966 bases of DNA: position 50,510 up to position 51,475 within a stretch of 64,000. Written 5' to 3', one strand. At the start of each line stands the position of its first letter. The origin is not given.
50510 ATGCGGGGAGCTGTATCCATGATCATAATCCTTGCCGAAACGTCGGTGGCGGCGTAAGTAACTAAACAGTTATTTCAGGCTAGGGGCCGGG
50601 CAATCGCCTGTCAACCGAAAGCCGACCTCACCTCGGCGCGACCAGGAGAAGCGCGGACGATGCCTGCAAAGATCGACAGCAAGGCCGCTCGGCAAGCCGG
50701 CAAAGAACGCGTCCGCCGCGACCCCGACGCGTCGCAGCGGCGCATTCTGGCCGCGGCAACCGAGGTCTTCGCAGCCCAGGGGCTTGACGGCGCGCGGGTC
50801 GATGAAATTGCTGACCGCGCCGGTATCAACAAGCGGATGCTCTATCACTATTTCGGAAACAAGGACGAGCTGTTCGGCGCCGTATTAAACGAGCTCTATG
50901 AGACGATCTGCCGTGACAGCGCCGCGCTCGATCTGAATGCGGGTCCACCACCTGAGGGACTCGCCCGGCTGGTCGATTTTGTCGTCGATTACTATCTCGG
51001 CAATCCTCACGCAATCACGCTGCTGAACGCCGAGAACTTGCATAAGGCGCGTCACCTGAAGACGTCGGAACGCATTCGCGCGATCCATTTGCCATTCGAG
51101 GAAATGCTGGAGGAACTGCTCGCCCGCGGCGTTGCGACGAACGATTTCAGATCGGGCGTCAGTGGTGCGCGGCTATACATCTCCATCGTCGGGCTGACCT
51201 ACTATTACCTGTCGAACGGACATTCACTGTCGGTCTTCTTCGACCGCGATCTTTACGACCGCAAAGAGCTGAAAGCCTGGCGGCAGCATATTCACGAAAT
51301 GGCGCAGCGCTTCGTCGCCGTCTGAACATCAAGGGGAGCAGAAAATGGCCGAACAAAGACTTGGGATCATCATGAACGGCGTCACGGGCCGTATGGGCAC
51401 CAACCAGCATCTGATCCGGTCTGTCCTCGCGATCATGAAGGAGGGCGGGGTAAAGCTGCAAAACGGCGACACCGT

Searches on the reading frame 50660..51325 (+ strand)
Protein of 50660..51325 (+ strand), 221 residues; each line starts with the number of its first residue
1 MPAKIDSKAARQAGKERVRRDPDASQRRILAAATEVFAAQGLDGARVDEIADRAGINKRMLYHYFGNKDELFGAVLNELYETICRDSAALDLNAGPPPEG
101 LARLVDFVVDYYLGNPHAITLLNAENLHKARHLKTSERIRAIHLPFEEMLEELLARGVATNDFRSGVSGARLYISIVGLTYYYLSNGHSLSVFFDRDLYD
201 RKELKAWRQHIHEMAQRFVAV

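Call 7: search_protein_families(library=pfam, proteins=[window:50660-51325:+])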
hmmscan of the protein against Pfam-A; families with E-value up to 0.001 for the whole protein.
window:50660-51325:+ (221 aa): 2 families
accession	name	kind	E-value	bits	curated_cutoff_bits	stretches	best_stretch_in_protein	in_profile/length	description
PF17938.6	TetR_C_29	-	4.4e-37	127.3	26.2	1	97-214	1-118/119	Tetracyclin repressor-like, C-terminal domain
PF00440.29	TetR_N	-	5.3e-18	65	24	1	29-75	1-47/47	Bacterial regulatory proteins, tetR family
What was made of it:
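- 50660..51325 (+): TetR-family regulator (TetR_N + TetR_C_29), the presumed repressor; first gene of the operon. Pfam E = 5e-18 and 4e-37 (call 7).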

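Call 8: search_protein_families(library=ncbifam, proteins=[window:50660-51325:+])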
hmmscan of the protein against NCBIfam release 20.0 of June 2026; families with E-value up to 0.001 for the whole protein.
window:50660-51325:+ (221 aa): 19 families
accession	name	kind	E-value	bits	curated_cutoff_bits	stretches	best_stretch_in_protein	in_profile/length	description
NF050111.1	TransRegSACE7040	equivalog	1.4e-14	54.4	250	1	27-153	4-128/186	SACE_7040 family transcriptional regulator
NF041196.1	ScbR_bind_reg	equivalog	2.2e-12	47.5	150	1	26-178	8-156/191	ScbR family autoregulator-binding transcription factor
NF053731.1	TransRegFasRMycb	equivalog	6.2e-12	45.7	330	1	21-86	8-73/199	HTH-type transcriptional activator FasR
TIGR03613.1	RutR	equivalog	1.9e-11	44.2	368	1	20-82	4-66/202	pyrimidine utilization regulatory protein R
NF053878.1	FATransRegFadRBac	equivalog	1.8e-10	40.9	200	1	27-167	6-144/190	fatty acid metabolism transcriptional regulator FadR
NF011584.0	PRK15008.1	equivalog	2.2e-10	40.7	230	1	9-81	5-75/212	HTH-type transcriptional regulator RutR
TIGR03384.1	betaine_BetI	equivalog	6.6e-10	39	201.3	1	26-104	10-88/189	choline-binding transcriptional repressor BetI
TIGR03968.1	mycofact_TetR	equivalog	7.8e-10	38.6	224.9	1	17-71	2-56/190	mycofactocin system transcriptional regulator MftR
NF051852.1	efflux_TF_MtrR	exception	2.7e-09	37.1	280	1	25-84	11-70/205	multidrug efflux system transcriptional repressor MtrR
NF037937.1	septum_RefZ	equivalog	4.9e-09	36.4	180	1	27-111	2-88/195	forespore capture DNA-binding protein RefZ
NF001978.0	PRK00767.1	equivalog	1.4e-08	34.8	118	1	26-87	11-72/197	transcriptional regulator BetI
NF051457.1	acryl_TF_AcuR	equivalog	3.5e-07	29.7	247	1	16-110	9-101/204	acrylate utilization transcriptional regulator AcuR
NF053516.1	TranRepPrsAVib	equivalog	7.2e-07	29.2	300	1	25-82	7-64/208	TetR family transcriptional repressor PsrA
NF007949.0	PRK10668.1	equivalog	2.6e-06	27.1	271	1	22-78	9-65/216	multidrug efflux transporter transcriptional repressor AcrR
NF058643.1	TranRegCurRPseudo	equivalog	1.1e-05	25.2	300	1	23-82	6-65/193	TetR family transcriptional repressor CurR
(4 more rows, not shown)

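Call 12: find_homologous_proteins(query=window:50660-51325:+, max_evalue=1e-20)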
Query window:50660-51325:+ (221 aa): 573 proteins with E <= 1e-20 among 2431 candidates; the best 120 are listed.
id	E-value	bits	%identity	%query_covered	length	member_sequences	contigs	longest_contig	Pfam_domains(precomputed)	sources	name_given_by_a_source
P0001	8.5e-142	489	100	100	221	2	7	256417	PF00440.30,PF17938.7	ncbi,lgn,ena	-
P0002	2.3e-123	428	88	100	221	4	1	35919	PF00440.30,PF17938.7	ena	-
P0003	1.3e-121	423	87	100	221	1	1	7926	PF00440.30,PF17938.7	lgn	-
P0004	1.3e-118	413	85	100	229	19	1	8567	PF00440.30,PF17938.7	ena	-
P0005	1.5e-118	413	85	100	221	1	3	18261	PF00440.30,PF17938.7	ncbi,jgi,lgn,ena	jgi:TetR/AcrR family transcriptional regulator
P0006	1.2e-116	406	84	100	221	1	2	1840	PF00440.30,PF17938.7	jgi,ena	jgi:AcrR family transcriptional regulator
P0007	2.5e-115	402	84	100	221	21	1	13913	PF00440.30,PF17938.7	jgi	-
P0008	1.7e-110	386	85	93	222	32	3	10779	PF00440.30,PF17938.7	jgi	jgi:AcrR family transcriptional regulator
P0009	7.6e-107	374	80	100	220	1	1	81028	PF00440.30,PF17938.7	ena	-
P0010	6.3e-104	365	76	100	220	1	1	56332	PF00440.30,PF17938.7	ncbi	ncbi:MAG: TetR family transcriptional regulator [Alphaproteobacteria bacterium]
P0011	3.9e-103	362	75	100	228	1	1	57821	PF00440.30,PF17938.7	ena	-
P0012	9.8e-103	361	74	97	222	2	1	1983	PF00440.30,PF17938.7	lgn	-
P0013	1.4e-102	360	78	93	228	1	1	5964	PF00440.30,PF17938.7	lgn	-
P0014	1.8e-102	360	74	98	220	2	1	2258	PF00440.30,PF17932.7,PF17938.7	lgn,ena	-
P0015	7.5e-102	358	77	93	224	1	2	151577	PF00440.30,PF17938.7,PF14514.12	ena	-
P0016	9.2e-102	358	73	100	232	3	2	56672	PF00440.30,PF17938.7,PF14514.12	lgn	-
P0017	9.6e-102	358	73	100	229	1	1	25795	PF00440.30,PF17938.7,PF14514.12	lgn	-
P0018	2.5e-101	356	74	100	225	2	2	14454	PF00440.30,PF17938.7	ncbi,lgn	-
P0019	1.1e-100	354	71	100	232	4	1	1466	PF00440.30,PF17938.7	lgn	-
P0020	1.2e-100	354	72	100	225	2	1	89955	PF00440.30,PF17938.7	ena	-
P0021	1.7e-100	354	75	95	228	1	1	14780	PF00440.30,PF17938.7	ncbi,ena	-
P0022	3.5e-100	353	74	100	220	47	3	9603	PF00440.30,PF17938.7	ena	-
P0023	8.8e-100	351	76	95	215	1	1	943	PF00440.30,PF17938.7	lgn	-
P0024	1.8e-99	350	71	100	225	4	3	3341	PF00440.30,PF17938.7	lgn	-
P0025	9.8e-99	348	71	100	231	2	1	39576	PF00440.30,PF17938.7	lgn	-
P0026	9.8e-99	348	74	97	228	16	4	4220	PF00440.30,PF17938.7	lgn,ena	-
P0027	1.3e-98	348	73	100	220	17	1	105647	PF00440.30,PF17938.7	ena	-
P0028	3.4e-98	346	70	95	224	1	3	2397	PF00440.30,PF17938.7,PF14514.12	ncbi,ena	-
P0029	4.1e-98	346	70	100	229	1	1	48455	PF00440.30,PF17938.7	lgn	-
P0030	1.2e-97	344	69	100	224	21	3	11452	PF00440.30,PF17938.7,PF14514.12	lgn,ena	-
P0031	2.4e-97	343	69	100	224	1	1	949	PF00440.30,PF17938.7,PF14514.12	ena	-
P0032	5.2e-97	342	77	91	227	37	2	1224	PF00440.30,PF17938.7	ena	-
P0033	1.4e-96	341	70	100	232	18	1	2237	PF00440.30,PF17938.7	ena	-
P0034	3.3e-96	340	68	100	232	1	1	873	PF00440.30,PF17938.7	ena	-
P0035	4.1e-96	339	70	100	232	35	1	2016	PF00440.30,PF17938.7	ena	-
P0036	2.0e-94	334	71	100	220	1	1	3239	PF00440.30,PF17938.7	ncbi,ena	-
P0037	2.5e-94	333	72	95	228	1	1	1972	PF00440.30,PF17938.7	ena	-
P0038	3.2e-93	330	72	94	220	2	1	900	PF00440.30,PF17938.7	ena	-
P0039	3.5e-92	326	73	91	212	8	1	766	PF00440.30,PF17938.7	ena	-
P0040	3.2e-90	320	67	95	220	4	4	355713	PF00440.30,PF17938.7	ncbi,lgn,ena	-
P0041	3.8e-90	320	68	100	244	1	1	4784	PF00440.30,PF17938.7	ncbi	-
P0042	1.4e-87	311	64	100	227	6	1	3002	PF00440.30,PF17938.7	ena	-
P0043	2.3e-87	311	66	100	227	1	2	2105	PF00440.30,PF17938.7,PF16859.11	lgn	-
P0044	1.6e-86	308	78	81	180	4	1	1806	PF00440.30,PF17938.7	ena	-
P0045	3.6e-83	297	66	94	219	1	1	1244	PF00440.30,PF17938.7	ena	-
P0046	3.7e-81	290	60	97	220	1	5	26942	PF00440.30,PF17938.7,PF14514.12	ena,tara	tara:strand:- start:47 stop:709 length:663 start_codon:yes stop_codon:yes gene_type:complete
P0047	5.3e-81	290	67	92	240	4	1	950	PF00440.30,PF17938.7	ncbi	-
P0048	6.4e-81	290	66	94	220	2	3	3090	PF00440.30,PF17938.7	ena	-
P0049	6.4e-80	286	65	91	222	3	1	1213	PF00440.30,PF17938.7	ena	-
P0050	7.8e-80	286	63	97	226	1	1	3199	PF00440.30,PF17938.7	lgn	-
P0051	1.4e-78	282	65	92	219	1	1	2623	PF00440.30,PF17938.7,PF16859.11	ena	-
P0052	2.3e-78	281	59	98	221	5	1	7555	PF00440.30,PF17938.7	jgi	-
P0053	5.3e-78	280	60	98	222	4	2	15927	PF00440.30,PF17938.7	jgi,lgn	-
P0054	1.0e-77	279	59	97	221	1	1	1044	PF00440.30,PF17938.7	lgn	-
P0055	2.5e-77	278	64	91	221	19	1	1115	PF00440.30,PF17938.7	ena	-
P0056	3.3e-77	278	62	98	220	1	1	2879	PF00440.30,PF17938.7,PF14514.12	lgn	-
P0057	8.9e-77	276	64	91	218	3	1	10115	PF00440.30,PF17938.7,PF14514.12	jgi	jgi:AcrR family transcriptional regulator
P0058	2.6e-75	271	64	91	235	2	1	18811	PF00440.30,PF17938.7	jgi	-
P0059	4.7e-74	267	61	94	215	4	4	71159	PF00440.30,PF17938.7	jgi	jgi:AcrR family transcriptional regulator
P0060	9.2e-74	266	59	99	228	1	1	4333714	PF00440.30,PF17938.7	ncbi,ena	-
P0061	2.0e-73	265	60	99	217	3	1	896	PF00440.30,PF17938.7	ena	-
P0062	2.1e-73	265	60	99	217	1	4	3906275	PF00440.30,PF17938.7,PF14514.12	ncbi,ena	-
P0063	9.3e-73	263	60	96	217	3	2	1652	PF00440.30,PF17938.7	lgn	-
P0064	1.2e-72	263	67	84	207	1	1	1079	PF00440.30,PF17938.7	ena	-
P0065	9.0e-72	260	61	92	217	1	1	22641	PF00440.30,PF17938.7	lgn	-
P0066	1.3e-71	259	58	90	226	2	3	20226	PF00440.30,PF17938.7,PF14514.12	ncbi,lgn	-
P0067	1.9e-71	259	60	91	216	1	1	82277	PF00440.30,PF17938.7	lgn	-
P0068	3.3e-71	258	58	95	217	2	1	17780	PF00440.30,PF17938.7,PF14514.12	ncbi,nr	ncbi:MAG: TetR family transcriptional regulator [Alphaproteobacteria bacterium]|nr:TetR family trans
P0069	4.2e-71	258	61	91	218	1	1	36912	PF00440.30,PF17938.7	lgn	-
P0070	4.0e-70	254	59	96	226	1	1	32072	PF00440.30,PF17938.7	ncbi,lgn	-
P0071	6.6e-70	254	59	91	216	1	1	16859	PF00440.30,PF17938.7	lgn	-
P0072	6.4e-65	237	55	92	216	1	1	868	PF00440.30,PF17938.7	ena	-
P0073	6.4e-65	237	55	92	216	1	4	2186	PF00440.30,PF17938.7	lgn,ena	-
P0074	3.2e-64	235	55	92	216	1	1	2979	PF00440.30,PF17938.7,PF14514.12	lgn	-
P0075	4.5e-64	235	55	92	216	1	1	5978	PF00440.30,PF17938.7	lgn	-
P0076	2.4e-59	219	59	81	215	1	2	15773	PF00440.30,PF17938.7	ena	-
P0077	2.5e-59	219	54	90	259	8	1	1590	PF00440.30,PF17938.7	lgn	-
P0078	6.8e-59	218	50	99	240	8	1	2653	PF00440.30,PF17938.7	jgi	jgi:AcrR family transcriptional regulator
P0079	1.2e-58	217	55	91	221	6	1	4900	PF00440.30,PF17938.7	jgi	jgi:TetR/AcrR family transcriptional regulator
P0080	1.7e-58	216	55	90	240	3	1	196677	PF00440.30,PF17938.7,PF14514.12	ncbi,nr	ncbi:MAG: TetR family transcriptional regulator [bacterium]|nr:TetR family transcriptional regulator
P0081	1.8e-58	216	54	91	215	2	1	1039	PF00440.30,PF17938.7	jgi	jgi:TetR/AcrR family transcriptional regulator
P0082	2.6e-58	216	54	89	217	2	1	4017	PF00440.30,PF17938.7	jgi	jgi:AcrR family transcriptional regulator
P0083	2.8e-58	216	56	85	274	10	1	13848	PF00440.30,PF17938.7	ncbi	-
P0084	4.3e-58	215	53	92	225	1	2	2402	PF00440.30,PF17938.7,PF14514.12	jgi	jgi:AcrR family transcriptional regulator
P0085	9.2e-58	214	54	91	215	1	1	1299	PF00440.30,PF17938.7,PF14514.12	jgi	jgi:AcrR family transcriptional regulator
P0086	4.5e-57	212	49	93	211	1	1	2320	PF00440.30,PF17938.7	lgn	-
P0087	6.6e-57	211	49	97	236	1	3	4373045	PF00440.30,PF17938.7,PF14514.12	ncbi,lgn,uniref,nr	ncbi:TetR/AcrR family transcriptional regulator [Pikeienuella piscinae]|uniref:TetR/AcrR family tran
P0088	9.9e-57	211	54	89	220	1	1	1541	PF00440.30,PF17938.7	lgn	-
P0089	1.2e-56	210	82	54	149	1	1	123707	PF00440.30,PF17938.7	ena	-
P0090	1.4e-56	210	53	87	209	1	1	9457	PF00440.30,PF17938.7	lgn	-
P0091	3.1e-56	209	50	99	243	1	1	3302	PF00440.30,PF17938.7,PF14514.12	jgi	jgi:AcrR family transcriptional regulator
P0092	4.4e-56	209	51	90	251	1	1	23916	PF00440.30,PF17938.7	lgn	-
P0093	4.7e-56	208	52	89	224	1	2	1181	PF00440.30,PF17938.7,PF14514.12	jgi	jgi:AcrR family transcriptional regulator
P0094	4.9e-56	208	53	89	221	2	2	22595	PF00440.30,PF17938.7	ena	-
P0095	9.7e-56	207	52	89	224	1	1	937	PF00440.30,PF17938.7,PF14514.12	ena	-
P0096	1.0e-55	207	51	94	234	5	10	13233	PF00440.30,PF17938.7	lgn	-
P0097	1.7e-55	207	56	91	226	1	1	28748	PF00440.30,PF17926.7,PF17938.7,PF14514.12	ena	-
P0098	2.1e-55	206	52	97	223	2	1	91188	PF00440.30,PF17938.7,PF14514.12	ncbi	ncbi:TetR family transcriptional regulator [Azospirillum sp. sgz302134]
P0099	3.9e-55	205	51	93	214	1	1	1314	PF00440.30,PF17938.7,PF14514.12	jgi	jgi:TetR/AcrR family transcriptional regulator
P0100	4.0e-55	205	53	94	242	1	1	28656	PF00440.30,PF17938.7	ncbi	ncbi:MAG: TetR/AcrR family transcriptional regulator [Alphaproteobacteria bacterium]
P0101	4.8e-55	205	52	89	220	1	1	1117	PF00440.30,PF17938.7,PF14514.12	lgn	-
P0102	1.2e-54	204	53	87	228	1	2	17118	PF00440.30,PF17938.7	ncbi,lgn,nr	ncbi:MAG TPA: TetR/AcrR family transcriptional regulator [Alphaproteobacteria bacterium]|nr:TetR/Acr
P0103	2.7e-54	203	52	93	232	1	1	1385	PF00440.30,PF17938.7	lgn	-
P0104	3.2e-54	202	49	96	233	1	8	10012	PF00440.30,PF17938.7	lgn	-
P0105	3.8e-54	202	52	93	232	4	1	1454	PF00440.30,PF17938.7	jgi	jgi:AcrR family transcriptional regulator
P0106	4.1e-54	202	50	91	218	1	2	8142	PF00440.30,PF17938.7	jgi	jgi:AcrR family transcriptional regulator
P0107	4.3e-54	202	51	90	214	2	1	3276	PF00440.30,PF17938.7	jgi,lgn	jgi:AcrR family transcriptional regulator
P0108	4.9e-54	202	50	96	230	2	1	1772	PF00440.30,PF17938.7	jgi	-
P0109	2.3e-53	200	49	99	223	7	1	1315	PF00440.30,PF17938.7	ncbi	-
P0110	2.3e-53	200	51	87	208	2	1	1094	PF00440.30,PF17938.7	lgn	-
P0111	2.5e-53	200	50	87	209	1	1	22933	PF00440.30,PF17938.7,PF14514.12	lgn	-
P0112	3.9e-53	199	51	96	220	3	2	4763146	PF00440.30,PF17938.7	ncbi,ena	-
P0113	4.6e-53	199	49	93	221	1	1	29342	PF00440.30,PF17938.7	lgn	-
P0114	8.5e-53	198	48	95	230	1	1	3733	PF00440.30,PF17938.7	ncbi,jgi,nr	ncbi:MAG: TetR/AcrR family transcriptional regulator [Alphaproteobacteria bacterium]|nr:TetR/AcrR fa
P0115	1.0e-52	198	50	89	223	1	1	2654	PF00440.30,PF17938.7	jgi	jgi:AcrR family transcriptional regulator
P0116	1.0e-52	198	50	96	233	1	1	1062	PF00440.30,PF17938.7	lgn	-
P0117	1.5e-52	197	50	97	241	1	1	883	PF00440.30,PF17938.7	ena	-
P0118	1.6e-52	197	50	88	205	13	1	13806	PF00440.30,PF17938.7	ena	-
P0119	3.0e-52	196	48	92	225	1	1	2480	PF00440.30,PF17938.7,PF14514.12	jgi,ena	jgi:TetR/AcrR family transcriptional regulator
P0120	3.3e-52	196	53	86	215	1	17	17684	PF00440.30,PF17932.7,PF17938.7,PF14514.12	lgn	-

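Call 13: find_encoding_contigs(protein=P0001, flank=10000, max_places=4)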
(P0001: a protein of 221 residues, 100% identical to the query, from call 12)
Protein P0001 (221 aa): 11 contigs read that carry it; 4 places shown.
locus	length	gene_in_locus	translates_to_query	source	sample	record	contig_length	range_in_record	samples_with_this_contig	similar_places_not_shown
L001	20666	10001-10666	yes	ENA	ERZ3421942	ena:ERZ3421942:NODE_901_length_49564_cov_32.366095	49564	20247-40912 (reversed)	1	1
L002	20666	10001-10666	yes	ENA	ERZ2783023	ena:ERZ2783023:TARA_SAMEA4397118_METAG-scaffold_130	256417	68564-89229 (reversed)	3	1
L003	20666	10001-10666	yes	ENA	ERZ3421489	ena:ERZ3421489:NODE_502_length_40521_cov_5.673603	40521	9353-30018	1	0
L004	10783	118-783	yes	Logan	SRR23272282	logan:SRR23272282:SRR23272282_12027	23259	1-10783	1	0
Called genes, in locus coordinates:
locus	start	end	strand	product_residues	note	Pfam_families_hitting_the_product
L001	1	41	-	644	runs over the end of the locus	PF23357:DUF7088, PF09822:ABC_transp_aux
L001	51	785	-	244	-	PF12679:ABC2_membrane_2, PF12730:ABC2_membrane_4, PF13346:ABC2_membrane_5, PF12698:ABC2_membrane_3, PF03379:CcmB (weak)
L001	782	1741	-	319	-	PF00005:ABC_tran, PF13304:AAA_21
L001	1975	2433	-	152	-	PF00011:HSP20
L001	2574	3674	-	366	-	PF01266:DAO, PF13450:NAD_binding_8 (weak)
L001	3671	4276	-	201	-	PF06041:DUF924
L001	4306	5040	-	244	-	PF10778:DehI (faint)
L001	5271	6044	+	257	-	PF03748:FliL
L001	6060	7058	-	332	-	PF09084:NMT1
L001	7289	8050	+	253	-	PF00528:BPD_transp_1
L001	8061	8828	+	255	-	PF00005:ABC_tran, PF13304:AAA_21 (faint)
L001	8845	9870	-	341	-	PF01717:Meth_synt_2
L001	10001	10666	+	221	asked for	PF00440:TetR_N, PF17938:TetR_C_29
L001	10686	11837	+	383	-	PF01408:GFO_IDH_MocA, PF02894:GFO_IDH_MocA_C, PF22725:GFO_IDH_MocA_C3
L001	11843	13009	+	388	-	PF06187:DUF993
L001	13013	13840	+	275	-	PF01261:AP_endonuc_2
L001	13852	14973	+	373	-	PF08309:LVIVD (faint)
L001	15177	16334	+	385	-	PF07883:Cupin_2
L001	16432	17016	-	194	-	PF01381:HTH_3 (weak)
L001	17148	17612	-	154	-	-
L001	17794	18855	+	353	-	PF01073:3Beta_HSD, PF01370:Epimerase, PF02719:Polysacc_synt_2, PF04321:RmlD_sub_bind, PF16363:GDP_Man_Dehyd, PF13460:NAD_binding_10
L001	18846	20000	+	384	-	PF01370:Epimerase, PF16363:GDP_Man_Dehyd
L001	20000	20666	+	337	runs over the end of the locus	PF01073:3Beta_HSD, PF01370:Epimerase, PF02719:Polysacc_synt_2, PF04321:RmlD_sub_bind, PF05368:NmrA (weak), PF07993:NAD_binding_4, PF13460:NAD_binding_10 (faint), PF16363:GDP_Man_Dehyd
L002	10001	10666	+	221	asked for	PF00440:TetR_N, PF17938:TetR_C_29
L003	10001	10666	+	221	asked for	PF00440:TetR_N, PF17938:TetR_C_29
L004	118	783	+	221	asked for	PF00440:TetR_N, PF17938:TetR_C_29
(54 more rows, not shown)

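Call 14: find_encoding_contigs(protein=P0002, flank=10000, max_places=2)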
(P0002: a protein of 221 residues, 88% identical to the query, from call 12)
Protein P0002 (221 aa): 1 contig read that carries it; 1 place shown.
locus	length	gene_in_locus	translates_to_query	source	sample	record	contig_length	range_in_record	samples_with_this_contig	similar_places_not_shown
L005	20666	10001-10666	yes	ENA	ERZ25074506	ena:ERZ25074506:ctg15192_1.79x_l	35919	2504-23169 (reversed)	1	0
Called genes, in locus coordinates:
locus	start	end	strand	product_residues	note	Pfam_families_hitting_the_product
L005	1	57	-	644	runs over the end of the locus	PF23357:DUF7088, PF09822:ABC_transp_aux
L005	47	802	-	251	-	PF12679:ABC2_membrane_2, PF12730:ABC2_membrane_4, PF13346:ABC2_membrane_5, PF12698:ABC2_membrane_3, PF03379:CcmB (weak)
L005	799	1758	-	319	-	PF00005:ABC_tran, PF13304:AAA_21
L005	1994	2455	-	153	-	PF00011:HSP20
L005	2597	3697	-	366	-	PF00890:FAD_binding_2 (weak), PF01266:DAO, PF13450:NAD_binding_8 (weak)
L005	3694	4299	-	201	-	PF06041:DUF924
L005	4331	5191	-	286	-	-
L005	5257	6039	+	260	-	PF03748:FliL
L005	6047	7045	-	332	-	PF09084:NMT1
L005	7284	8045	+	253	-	PF00528:BPD_transp_1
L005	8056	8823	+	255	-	PF00005:ABC_tran, PF13304:AAA_21 (faint)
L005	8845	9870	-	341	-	PF01717:Meth_synt_2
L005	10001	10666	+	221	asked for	PF00440:TetR_N, PF17938:TetR_C_29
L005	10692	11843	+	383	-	PF01408:GFO_IDH_MocA, PF02894:GFO_IDH_MocA_C, PF22725:GFO_IDH_MocA_C3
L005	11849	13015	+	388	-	PF06187:DUF993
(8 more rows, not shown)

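Call 15: find_encoding_contigs(protein=P0009, flank=10000, max_places=2)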
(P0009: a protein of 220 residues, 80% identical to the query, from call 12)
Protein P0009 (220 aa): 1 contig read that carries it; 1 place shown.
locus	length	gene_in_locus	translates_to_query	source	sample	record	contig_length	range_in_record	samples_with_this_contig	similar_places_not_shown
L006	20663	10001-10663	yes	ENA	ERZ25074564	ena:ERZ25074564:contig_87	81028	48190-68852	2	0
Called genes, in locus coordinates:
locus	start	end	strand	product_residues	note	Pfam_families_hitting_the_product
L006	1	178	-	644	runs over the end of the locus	PF23357:DUF7088, PF09822:ABC_transp_aux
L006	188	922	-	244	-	PF03379:CcmB, PF12679:ABC2_membrane_2, PF12730:ABC2_membrane_4, PF13346:ABC2_membrane_5, PF12698:ABC2_membrane_3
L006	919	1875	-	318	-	PF00005:ABC_tran, PF13304:AAA_21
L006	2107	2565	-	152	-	PF00011:HSP20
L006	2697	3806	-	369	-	PF01266:DAO, PF13450:NAD_binding_8 (weak)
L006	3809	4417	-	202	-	PF06041:DUF924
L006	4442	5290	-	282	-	-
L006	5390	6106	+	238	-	PF03748:FliL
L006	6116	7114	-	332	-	PF09084:NMT1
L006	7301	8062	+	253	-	PF00528:BPD_transp_1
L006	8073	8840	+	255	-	PF00005:ABC_tran, PF13304:AAA_21 (faint)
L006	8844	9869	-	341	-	PF01717:Meth_synt_2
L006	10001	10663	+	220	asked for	PF00440:TetR_N, PF17938:TetR_C_29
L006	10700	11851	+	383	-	PF01408:GFO_IDH_MocA (weak), PF02894:GFO_IDH_MocA_C, PF22725:GFO_IDH_MocA_C3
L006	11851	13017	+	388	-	PF06187:DUF993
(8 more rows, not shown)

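Call 16: find_encoding_contigs(protein=P0010, flank=10000, max_places=1)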
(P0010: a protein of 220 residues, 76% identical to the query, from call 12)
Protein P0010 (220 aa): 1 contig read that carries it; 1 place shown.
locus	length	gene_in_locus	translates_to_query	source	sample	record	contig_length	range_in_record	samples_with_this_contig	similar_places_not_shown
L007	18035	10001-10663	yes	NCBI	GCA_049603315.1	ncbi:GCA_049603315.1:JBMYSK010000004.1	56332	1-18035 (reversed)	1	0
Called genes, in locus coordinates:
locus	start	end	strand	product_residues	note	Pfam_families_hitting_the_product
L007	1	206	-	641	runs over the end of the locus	PF23357:DUF7088, PF09822:ABC_transp_aux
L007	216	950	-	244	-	PF03379:CcmB (weak), PF12698:ABC2_membrane_3 (faint), PF12730:ABC2_membrane_4, PF12679:ABC2_membrane_2, PF13346:ABC2_membrane_5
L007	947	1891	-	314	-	PF00005:ABC_tran, PF13304:AAA_21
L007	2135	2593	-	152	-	PF00011:HSP20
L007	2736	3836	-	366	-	PF01266:DAO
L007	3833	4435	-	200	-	PF06041:DUF924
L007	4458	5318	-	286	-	-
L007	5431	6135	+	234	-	PF03748:FliL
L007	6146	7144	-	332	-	PF09084:NMT1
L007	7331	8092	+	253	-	PF00528:BPD_transp_1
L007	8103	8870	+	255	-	PF00005:ABC_tran, PF13304:AAA_21 (faint)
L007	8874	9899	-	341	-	PF01717:Meth_synt_2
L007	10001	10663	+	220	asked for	PF00440:TetR_N, PF17938:TetR_C_29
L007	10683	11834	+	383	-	PF01408:GFO_IDH_MocA, PF02894:GFO_IDH_MocA_C, PF22725:GFO_IDH_MocA_C3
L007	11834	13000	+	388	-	PF06187:DUF993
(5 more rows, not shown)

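Call 17: find_encoding_contigs(protein=P0015, flank=10000, max_places=1)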
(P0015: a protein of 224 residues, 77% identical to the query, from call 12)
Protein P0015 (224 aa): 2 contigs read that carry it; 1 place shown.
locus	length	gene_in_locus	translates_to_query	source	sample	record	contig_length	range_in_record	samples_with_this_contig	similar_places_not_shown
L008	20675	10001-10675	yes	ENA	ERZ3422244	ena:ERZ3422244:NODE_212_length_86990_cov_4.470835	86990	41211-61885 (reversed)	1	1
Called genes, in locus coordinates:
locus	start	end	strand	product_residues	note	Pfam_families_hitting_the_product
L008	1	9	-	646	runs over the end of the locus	PF23357:DUF7088, PF09822:ABC_transp_aux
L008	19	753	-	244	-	PF12730:ABC2_membrane_4, PF12679:ABC2_membrane_2, PF13346:ABC2_membrane_5, PF12698:ABC2_membrane_3, PF03379:CcmB (weak)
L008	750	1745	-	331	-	PF00005:ABC_tran, PF13304:AAA_21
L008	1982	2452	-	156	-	PF00011:HSP20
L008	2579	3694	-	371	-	PF00070:Pyr_redox (weak), PF01266:DAO, PF07992:Pyr_redox_2 (weak), PF13450:NAD_binding_8 (weak)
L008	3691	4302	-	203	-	PF06041:DUF924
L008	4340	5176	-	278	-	PF10778:DehI (faint)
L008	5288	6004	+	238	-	PF03748:FliL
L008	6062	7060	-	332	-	PF09084:NMT1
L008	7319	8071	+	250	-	PF00528:BPD_transp_1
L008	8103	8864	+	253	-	PF00005:ABC_tran, PF13304:AAA_21 (faint)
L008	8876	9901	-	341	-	PF01717:Meth_synt_2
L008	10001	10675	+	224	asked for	PF00440:TetR_N, PF14514:TetR_C_9 (weak), PF17938:TetR_C_29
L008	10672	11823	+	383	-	PF01408:GFO_IDH_MocA, PF02894:GFO_IDH_MocA_C, PF22725:GFO_IDH_MocA_C3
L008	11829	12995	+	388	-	PF06187:DUF993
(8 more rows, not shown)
